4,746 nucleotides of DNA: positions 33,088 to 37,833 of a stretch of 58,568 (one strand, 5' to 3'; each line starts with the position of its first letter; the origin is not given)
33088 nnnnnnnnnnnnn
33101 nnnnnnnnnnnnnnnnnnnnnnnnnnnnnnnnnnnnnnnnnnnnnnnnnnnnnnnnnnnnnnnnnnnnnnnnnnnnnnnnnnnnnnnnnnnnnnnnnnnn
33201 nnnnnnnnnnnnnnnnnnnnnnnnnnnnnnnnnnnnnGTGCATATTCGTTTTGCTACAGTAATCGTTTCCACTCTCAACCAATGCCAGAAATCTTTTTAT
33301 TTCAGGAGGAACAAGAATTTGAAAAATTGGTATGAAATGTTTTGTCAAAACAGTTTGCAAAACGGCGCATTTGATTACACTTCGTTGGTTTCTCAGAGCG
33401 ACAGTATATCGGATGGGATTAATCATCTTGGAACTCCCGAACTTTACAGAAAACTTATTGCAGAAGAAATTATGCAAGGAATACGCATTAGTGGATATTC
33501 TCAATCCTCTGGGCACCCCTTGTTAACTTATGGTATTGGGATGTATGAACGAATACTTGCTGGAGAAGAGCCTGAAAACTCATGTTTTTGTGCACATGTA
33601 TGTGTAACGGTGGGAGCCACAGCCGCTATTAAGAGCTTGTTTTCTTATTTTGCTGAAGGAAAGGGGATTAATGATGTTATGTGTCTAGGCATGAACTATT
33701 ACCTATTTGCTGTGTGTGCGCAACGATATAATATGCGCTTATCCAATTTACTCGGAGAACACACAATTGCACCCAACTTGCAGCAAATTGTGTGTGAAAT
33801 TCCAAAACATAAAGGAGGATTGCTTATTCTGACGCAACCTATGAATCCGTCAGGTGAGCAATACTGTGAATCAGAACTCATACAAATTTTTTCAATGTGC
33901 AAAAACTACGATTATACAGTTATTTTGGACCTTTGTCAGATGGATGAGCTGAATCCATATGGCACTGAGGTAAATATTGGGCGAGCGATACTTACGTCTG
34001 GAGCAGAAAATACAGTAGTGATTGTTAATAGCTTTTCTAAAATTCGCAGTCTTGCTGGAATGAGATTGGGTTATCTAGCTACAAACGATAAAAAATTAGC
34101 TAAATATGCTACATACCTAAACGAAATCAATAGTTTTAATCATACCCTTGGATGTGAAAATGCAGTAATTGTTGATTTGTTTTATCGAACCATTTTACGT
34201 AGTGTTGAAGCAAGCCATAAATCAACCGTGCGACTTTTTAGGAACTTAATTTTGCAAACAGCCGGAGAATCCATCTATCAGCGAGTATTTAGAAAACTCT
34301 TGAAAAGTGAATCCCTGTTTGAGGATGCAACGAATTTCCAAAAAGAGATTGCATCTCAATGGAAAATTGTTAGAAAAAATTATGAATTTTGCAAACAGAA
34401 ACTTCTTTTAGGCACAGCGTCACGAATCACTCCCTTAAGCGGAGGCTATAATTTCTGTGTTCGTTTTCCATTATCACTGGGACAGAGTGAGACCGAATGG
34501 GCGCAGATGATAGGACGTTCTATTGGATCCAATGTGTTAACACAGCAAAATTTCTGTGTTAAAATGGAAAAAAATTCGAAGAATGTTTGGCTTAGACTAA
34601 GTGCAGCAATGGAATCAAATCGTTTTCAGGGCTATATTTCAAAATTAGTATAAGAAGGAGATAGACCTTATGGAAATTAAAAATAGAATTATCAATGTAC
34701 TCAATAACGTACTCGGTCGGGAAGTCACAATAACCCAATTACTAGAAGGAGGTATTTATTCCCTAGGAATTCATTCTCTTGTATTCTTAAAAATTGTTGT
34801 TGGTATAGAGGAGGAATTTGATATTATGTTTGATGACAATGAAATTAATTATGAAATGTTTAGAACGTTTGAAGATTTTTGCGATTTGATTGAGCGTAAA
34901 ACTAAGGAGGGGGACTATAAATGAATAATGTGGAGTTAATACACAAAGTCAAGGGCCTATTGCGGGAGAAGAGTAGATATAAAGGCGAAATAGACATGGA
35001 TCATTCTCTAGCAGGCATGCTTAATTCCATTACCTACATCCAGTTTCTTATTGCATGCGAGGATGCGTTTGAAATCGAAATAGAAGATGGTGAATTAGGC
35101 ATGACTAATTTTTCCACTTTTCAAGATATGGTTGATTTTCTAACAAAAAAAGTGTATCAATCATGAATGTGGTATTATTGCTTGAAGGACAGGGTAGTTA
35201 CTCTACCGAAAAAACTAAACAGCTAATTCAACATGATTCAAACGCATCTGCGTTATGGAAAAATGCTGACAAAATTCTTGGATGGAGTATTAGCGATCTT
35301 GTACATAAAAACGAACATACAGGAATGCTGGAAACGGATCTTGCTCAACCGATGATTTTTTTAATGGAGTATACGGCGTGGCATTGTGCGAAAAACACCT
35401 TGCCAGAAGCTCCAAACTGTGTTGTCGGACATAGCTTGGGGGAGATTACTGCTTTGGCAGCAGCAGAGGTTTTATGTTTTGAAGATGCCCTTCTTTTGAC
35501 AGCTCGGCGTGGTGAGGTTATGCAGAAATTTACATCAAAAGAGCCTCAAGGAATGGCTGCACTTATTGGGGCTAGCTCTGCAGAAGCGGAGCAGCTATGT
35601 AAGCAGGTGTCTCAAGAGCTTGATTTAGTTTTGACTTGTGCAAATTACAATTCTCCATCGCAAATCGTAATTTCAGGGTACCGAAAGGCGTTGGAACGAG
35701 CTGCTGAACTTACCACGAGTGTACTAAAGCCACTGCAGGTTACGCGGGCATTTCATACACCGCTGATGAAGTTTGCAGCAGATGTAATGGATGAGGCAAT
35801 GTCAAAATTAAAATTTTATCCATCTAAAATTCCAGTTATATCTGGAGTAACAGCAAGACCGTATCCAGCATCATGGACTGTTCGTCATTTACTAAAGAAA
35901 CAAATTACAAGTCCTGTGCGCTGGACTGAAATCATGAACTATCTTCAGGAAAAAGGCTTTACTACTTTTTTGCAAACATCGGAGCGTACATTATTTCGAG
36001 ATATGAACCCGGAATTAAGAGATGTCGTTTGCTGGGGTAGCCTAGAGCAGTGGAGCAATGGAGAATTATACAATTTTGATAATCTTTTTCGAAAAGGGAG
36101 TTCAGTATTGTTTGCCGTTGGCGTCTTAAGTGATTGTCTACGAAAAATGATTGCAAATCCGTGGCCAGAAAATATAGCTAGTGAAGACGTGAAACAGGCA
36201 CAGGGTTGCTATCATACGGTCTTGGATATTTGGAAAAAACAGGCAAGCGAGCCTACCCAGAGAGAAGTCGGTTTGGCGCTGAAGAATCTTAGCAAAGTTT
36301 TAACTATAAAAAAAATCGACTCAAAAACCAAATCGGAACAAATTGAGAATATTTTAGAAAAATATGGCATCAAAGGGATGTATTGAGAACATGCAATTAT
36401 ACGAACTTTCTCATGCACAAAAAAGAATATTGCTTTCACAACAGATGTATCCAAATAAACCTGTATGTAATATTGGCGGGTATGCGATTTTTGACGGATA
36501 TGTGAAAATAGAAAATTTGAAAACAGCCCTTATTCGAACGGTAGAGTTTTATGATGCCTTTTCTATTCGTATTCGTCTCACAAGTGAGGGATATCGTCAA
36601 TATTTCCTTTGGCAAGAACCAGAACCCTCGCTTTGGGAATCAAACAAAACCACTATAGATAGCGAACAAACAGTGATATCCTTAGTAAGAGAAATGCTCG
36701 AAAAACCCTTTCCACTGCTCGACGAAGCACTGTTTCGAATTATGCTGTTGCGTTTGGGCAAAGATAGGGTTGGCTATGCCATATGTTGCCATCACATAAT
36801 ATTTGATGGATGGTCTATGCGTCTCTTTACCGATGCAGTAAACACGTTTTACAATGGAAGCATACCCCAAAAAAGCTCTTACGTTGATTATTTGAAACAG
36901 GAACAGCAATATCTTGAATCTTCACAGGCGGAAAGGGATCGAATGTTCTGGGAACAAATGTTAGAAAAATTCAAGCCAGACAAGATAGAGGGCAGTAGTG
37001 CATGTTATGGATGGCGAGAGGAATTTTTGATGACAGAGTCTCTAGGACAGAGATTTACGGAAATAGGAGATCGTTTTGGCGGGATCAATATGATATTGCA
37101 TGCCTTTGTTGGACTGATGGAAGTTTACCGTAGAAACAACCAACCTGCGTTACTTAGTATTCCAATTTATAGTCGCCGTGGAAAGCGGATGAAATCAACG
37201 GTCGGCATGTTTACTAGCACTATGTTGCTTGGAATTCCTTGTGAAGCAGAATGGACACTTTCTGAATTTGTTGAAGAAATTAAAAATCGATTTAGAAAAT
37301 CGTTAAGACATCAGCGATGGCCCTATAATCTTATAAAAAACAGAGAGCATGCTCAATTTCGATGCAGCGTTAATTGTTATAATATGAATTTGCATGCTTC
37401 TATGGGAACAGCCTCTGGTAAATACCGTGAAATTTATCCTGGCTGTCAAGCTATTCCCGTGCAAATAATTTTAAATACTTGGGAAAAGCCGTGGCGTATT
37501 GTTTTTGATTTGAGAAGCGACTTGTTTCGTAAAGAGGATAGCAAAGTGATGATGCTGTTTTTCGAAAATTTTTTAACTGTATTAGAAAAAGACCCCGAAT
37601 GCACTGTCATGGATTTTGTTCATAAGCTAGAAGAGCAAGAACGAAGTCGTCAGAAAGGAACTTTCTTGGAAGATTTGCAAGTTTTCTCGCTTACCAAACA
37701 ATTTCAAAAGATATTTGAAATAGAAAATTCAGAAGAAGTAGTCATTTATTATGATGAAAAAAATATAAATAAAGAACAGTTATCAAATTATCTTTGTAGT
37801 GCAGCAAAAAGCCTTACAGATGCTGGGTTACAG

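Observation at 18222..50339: Intact-looking 32-kb trans-AT NRPS-PKS gene cluster of unfamiliar composition in an AT-rich anaerobe backbone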

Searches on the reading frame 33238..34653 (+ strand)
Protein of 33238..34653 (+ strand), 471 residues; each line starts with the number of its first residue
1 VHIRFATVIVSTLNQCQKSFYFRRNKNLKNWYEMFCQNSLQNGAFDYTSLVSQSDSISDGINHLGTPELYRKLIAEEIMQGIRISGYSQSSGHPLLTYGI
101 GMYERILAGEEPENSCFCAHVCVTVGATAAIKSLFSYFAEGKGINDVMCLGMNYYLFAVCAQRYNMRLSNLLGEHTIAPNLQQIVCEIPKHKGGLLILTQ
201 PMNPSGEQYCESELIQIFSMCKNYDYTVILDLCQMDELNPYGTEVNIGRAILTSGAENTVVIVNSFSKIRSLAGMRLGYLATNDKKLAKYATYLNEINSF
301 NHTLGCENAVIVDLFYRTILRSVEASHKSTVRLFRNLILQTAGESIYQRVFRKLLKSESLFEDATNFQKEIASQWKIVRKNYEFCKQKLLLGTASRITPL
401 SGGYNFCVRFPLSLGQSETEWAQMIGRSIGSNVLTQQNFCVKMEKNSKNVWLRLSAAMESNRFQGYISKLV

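Call 3: search_protein_families(library=pfam, proteins=[window:33238-34653:+])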
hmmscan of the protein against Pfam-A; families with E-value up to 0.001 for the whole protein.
window:33238-34653:+ (471 aa): 1 family
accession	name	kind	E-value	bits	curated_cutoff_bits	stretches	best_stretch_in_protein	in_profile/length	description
PF00155.27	Aminotran_1_2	-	6.9e-12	45.7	19.7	1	119-300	67-247/361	Aminotransferase class I and II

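Call 31: search_protein_families(library=ncbifam, proteins=[window:33337-34653:+], max_evalue=0.01)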
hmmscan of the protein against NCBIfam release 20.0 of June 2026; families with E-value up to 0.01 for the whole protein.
window:33337-34653:+ (438 aa): 61 families (the best 25 are shown)
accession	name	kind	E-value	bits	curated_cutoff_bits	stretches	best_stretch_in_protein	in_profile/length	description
TIGR01141.1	hisC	equivalog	5e-15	55.2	276.55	1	85-256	72-230/349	histidinol-phosphate transaminase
NF005305.0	PRK06836.1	equivalog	7.3e-15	55.1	376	1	78-292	91-300/396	pyridoxal phosphate-dependent aminotransferase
TIGR01140.1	L_thr_O3P_dcar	equivalog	1.5e-13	50.6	290.55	1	85-261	65-221/331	threonine-phosphate decarboxylase CobD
NF005744.0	PRK07568.1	subfamily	2e-13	49.9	389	1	50-260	58-260/398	pyridoxal phosphate-dependent aminotransferase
NF041364.1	GntC_guanitoxin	equivalog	7.7e-13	48.1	415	1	87-256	62-228/356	guanitoxin biosynthesis PLP-dependent (S)-gamma-hydroxy-L-arginine cyclodehydratase GntC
NF006230.0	PRK08363.1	equivalog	4.4e-12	45.5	534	1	54-257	66-261/398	alanine aminotransferase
TIGR01265.1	tyr_nico_aTase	subfamily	2.4e-11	43.3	292.45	1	46-292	61-297/403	tyrosine/nicotianamine family aminotransferase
NF041091.1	asp_aminotase_Arch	equivalog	5.4e-11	41.9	550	1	138-258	140-254/376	aspartate aminotransferase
NF005732.0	PRK07550.1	equivalog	4.2e-10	39.2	366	1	39-261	52-265/389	aminotransferase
TIGR04544.1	3metArgNH2trans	equivalog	4e-09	36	350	1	52-292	46-277/366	beta-methylarginine biosynthesis bifunctional aminotransferase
NF005855.0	PRK07777.1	equivalog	1.1e-08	34.8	553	1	31-253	40-254/391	pyridoxal phosphate-dependent aminotransferase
NF005815.0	PRK07681.1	equivalog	1.4e-08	34.2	545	1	128-260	139-264/399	LL-diaminopimelate aminotransferase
NF004494.0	PRK05839.1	equivalog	1.5e-08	33.8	485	1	138-262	138-259/376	succinyldiaminopimelate transaminase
TIGR04350.1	C_S_lyase_PatB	subfamily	1.9e-08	33.7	340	1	157-259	155-255/384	PatB family C-S lyase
NF005021.0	PRK06425.1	equivalog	2e-08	33.8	353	1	88-254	60-212/335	histidinol-phosphate aminotransferase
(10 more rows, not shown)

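Call 43: search_solved_structures(query=window:33337-34653:+, max_evalue=0.001)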
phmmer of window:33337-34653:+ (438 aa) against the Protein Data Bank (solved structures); distinct sequences matched with E-value up to 0.001: 13.
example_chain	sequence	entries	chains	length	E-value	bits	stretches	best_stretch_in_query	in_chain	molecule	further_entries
3ezs_A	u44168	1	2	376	4.9e-08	35.5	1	158-313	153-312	aminotransferase AspB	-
1o4s_A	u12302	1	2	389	4.4e-06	29.1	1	140-301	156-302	Aspartate aminotransferase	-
9jfb_A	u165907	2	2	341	4.1e-05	25.9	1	160-262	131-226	threonine-phosphate decarboxylase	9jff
3ly1_A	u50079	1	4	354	5.2e-05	25.5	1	151-261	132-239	Putative histidinol-phosphate aminotransferase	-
2gb3_A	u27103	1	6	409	6.9e-05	25.1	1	33-261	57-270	aspartate aminotransferase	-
5wmk_A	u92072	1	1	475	0.00017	23.8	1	158-255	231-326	Bifunctional aspartate aminotransferase and glutamate/aspartate-prephenate aminotransferas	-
5wmh_A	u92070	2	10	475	0.00017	23.8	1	158-255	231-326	Bifunctional aspartate aminotransferase and glutamate/aspartate-prephenate aminotransferas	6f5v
5wmi_A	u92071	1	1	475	0.00017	23.8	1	158-255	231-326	Bifunctional aspartate aminotransferase and glutamate/aspartate-prephenate aminotransferas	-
3nra_A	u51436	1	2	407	0.0002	23.6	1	162-248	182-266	aspartate aminotransferase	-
1xi9_A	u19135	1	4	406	0.00025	23.3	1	87-251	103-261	putative transaminase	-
1w7l_A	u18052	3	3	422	0.00028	23.2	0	30-284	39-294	KYNURENINE--OXOGLUTARATE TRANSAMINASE I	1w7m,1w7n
3fvs_A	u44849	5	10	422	0.00028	23.1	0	30-284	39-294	Kynurenine--oxoglutarate transaminase 1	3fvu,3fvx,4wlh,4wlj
4wp0_A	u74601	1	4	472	0.00038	22.7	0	32-284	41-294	Kynurenine--oxoglutarate transaminase 1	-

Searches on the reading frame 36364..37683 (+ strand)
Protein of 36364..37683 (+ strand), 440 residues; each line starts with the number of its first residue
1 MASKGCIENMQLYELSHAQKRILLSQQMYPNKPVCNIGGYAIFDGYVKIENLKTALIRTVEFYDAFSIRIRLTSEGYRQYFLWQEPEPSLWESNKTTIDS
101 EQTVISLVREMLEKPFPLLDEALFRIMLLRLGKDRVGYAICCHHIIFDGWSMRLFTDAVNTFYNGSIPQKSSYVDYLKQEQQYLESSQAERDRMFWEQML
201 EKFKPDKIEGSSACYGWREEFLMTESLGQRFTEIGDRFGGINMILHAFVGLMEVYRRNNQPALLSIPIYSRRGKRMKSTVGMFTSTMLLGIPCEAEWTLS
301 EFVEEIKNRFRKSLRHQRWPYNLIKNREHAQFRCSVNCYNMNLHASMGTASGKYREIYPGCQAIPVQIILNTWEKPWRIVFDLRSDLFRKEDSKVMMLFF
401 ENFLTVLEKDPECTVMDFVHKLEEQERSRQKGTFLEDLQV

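Call 60: search_solved_structures(query=window:36364-37683:+, max_evalue=0.00001)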
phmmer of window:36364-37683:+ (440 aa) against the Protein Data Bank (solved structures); distinct sequences matched with E-value up to 0.00001: 21.
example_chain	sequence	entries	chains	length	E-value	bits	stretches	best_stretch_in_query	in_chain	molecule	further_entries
7c1h_A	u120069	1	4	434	1.9e-19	73.2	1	12-410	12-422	Non-ribosomal peptide synthetase modules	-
7c1k_A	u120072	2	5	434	1.9e-19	73.2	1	12-410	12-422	Non-ribosomal peptide synthetase modules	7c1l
7c1p_A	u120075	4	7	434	5.9e-18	68.3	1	12-410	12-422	Non-ribosomal peptide synthetase modules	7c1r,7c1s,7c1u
2jgp_A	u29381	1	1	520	5.2e-14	55.2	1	8-323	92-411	TYROCIDINE SYNTHETASE 3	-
4zxh_A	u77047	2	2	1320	1.5e-13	53.8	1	61-324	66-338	ABBFA_003403 | Tyrocidine synthetase 3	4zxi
8xjz_C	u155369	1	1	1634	2.1e-12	49.9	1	99-323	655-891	Peptide synthetase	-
4jn3_A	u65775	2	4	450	3.3e-12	49.3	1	114-417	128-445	CDA peptide synthetase I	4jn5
5du9_A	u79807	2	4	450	8e-12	48.1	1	114-417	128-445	CDA peptide synthetase I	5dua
6oyf_A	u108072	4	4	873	1.4e-10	43.9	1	112-324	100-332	Txo1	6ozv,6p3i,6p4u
1l5a_A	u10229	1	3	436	1.5e-09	40.6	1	49-324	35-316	amide synthase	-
9rde_A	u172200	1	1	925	1.7e-09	40.4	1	99-309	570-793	Bacitracin synthase 3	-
6p1j_A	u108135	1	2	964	5e-09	38.8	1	10-324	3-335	Txo2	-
9up2_A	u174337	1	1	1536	4.6e-08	35.7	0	103-210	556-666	PvdL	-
9lcq_A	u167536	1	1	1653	5.3e-08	35.5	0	103-210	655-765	PvdL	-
9lcp_A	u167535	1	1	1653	5.5e-08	35.4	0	103-210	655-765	PvdL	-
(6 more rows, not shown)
